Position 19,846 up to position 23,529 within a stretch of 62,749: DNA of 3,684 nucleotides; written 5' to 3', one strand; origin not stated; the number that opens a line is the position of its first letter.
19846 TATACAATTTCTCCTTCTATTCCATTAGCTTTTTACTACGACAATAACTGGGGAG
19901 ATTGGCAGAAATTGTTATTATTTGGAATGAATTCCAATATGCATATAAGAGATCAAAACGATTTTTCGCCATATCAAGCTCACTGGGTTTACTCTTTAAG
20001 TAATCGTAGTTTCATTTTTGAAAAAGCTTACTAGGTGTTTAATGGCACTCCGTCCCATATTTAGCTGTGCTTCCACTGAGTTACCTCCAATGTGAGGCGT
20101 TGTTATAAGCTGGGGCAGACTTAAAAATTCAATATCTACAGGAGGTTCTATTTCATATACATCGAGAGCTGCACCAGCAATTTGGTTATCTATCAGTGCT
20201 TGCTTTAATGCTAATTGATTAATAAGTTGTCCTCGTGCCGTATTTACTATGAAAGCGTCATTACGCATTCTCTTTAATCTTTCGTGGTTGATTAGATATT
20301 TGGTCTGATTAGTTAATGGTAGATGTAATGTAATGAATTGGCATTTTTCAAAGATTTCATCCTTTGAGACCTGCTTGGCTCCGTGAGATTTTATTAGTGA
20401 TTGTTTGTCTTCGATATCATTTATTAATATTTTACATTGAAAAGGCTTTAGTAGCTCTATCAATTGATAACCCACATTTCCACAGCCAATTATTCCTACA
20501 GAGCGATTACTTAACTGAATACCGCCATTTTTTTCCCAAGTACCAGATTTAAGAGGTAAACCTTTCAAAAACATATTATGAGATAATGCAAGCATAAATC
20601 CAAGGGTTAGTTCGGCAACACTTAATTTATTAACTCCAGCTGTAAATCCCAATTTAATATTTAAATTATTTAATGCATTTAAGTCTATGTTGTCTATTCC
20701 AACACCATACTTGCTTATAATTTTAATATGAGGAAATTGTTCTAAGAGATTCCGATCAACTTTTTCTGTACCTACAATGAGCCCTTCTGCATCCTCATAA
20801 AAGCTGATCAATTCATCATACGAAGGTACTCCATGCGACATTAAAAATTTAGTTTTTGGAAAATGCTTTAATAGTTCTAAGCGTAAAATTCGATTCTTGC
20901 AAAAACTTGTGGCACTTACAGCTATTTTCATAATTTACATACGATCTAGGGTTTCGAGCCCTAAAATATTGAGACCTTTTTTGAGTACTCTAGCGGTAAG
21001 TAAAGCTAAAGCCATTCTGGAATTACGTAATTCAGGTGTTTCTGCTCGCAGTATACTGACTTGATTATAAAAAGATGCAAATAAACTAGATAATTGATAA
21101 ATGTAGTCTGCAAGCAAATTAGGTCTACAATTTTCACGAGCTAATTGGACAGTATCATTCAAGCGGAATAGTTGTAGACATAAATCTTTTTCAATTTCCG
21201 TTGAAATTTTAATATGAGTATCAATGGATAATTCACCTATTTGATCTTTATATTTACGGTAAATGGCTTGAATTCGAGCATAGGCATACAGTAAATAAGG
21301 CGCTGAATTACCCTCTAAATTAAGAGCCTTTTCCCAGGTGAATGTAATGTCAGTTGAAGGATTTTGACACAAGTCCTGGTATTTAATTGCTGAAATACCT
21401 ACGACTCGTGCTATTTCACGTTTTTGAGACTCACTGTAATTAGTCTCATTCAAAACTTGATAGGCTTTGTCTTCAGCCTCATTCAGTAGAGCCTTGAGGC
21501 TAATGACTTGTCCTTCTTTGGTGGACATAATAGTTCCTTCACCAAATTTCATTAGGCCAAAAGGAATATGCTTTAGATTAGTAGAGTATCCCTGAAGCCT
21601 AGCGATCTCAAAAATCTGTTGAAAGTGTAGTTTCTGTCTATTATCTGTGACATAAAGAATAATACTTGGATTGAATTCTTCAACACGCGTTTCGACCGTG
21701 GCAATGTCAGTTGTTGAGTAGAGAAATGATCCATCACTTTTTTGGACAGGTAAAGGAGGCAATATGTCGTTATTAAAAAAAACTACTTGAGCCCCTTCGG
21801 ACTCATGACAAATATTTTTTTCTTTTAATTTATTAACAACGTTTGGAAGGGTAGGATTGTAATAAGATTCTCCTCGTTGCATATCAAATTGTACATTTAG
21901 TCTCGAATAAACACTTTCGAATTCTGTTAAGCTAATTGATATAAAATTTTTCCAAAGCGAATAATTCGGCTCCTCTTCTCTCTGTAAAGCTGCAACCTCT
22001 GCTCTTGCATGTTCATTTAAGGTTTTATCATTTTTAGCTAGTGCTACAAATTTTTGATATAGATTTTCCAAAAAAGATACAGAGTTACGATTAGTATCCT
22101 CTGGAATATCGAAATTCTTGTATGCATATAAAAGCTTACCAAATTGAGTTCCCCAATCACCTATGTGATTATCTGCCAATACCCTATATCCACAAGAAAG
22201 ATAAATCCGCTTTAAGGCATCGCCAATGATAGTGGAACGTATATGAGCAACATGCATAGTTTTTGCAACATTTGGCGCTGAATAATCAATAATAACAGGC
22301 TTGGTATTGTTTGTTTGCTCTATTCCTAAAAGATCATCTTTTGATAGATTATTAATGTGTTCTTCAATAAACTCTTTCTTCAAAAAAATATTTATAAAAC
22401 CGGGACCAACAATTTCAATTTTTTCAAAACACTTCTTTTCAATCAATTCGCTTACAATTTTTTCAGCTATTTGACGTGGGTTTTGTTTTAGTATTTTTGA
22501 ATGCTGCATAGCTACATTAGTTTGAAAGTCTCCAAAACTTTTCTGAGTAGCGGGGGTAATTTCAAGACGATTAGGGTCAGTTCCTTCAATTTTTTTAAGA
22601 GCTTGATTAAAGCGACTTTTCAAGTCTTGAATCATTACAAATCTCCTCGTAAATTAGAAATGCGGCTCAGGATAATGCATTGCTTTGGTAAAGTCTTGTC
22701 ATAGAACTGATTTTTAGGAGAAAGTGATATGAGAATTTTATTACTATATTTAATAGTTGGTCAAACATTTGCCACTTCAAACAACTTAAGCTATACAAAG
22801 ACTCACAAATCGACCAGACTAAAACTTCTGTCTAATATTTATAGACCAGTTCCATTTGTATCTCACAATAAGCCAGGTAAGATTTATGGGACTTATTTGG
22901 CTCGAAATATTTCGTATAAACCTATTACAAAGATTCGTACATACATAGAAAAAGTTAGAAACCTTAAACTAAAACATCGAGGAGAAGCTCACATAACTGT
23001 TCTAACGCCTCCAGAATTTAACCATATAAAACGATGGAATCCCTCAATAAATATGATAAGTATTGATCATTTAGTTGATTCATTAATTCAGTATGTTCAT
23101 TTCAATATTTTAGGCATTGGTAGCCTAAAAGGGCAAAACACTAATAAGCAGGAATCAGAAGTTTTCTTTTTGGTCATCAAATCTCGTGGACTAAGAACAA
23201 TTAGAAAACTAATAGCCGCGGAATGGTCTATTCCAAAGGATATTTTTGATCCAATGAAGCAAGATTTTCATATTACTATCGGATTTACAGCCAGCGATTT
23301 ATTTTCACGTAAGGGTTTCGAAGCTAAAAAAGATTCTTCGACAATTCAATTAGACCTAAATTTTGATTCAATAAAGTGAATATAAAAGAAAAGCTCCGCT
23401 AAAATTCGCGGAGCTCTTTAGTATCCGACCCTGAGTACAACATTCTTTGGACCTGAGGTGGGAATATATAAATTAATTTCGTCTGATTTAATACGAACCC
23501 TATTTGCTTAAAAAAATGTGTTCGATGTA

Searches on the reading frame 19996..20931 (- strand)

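Call 61: search_protein_families(library=pfam, proteins=[window:19996-20931:-], max_evalue=0.001)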
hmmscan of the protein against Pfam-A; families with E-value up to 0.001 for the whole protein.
window:19996-20931:- (311 aa): 3 families
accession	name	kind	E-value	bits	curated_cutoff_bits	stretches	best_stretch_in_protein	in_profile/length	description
PF02826.25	2-Hacid_dh_C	-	2.7e-48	164.1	25.1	1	111-282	2-178/178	D-isomer specific 2-hydroxyacid dehydrogenase, NAD binding domain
PF00389.36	2-Hacid_dh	-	2.4e-23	82.7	24.6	1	35-309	27-129/134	D-isomer specific 2-hydroxyacid dehydrogenase, catalytic domain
PF00670.27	AdoHcyase_NAD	-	0.00084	19.9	27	0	138-244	19-123/162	S-adenosyl-L-homocysteine hydrolase, NAD binding domain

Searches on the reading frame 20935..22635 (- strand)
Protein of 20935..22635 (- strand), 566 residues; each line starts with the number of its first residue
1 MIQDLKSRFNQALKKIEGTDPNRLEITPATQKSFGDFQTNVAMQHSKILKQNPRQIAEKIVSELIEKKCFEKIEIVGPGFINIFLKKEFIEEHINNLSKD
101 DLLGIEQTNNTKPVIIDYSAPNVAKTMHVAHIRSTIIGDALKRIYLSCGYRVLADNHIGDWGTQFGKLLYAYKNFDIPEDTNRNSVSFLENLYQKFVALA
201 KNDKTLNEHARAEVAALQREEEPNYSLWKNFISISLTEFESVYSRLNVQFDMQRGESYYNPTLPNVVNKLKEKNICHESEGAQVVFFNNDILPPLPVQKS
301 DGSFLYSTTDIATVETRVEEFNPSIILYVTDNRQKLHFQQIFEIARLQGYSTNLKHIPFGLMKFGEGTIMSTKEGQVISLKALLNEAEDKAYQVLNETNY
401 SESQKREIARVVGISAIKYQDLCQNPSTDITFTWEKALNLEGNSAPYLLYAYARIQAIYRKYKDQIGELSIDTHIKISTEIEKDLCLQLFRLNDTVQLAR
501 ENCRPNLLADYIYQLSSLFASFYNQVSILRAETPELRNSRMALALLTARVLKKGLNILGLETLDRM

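Call 61: search_protein_families(library=pfam, proteins=[window:20935-22635:-], max_evalue=0.001)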
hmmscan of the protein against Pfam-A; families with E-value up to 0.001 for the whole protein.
window:20935-22635:- (566 aa): 3 families
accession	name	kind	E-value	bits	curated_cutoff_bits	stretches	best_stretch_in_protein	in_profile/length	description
PF00750.26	tRNA-synt_1d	-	2.3e-91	306.8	23.3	1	97-434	6-349/349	tRNA synthetases class I (R), catalytic domain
PF05746.21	DALR_1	-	2.7e-29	102.1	22.3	1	448-566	1-117/117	DALR anticodon binding domain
PF03485.21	Arg_tRNA_synt_N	-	4.7e-26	91.7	21.5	1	4-85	2-85/85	Arginyl tRNA synthetase N terminal domain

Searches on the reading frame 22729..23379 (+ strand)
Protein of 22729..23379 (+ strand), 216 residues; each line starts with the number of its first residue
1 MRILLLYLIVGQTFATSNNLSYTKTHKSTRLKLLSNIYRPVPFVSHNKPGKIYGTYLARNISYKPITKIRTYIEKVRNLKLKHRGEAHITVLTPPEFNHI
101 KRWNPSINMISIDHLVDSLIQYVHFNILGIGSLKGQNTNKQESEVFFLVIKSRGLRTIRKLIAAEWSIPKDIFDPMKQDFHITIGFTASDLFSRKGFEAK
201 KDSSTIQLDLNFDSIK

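Call 61: search_protein_families(library=pfam, proteins=[window:22729-23379:+], max_evalue=0.001)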
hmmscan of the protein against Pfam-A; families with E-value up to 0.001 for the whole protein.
window:22729-23379:+ (216 aa): 1 family
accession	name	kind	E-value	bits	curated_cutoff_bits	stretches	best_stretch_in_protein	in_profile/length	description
PF22547.2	2H-SAK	-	4.3e-16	59.8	27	1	76-192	23-124/124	Swiss Army Knife, 2H phosphoesterase domain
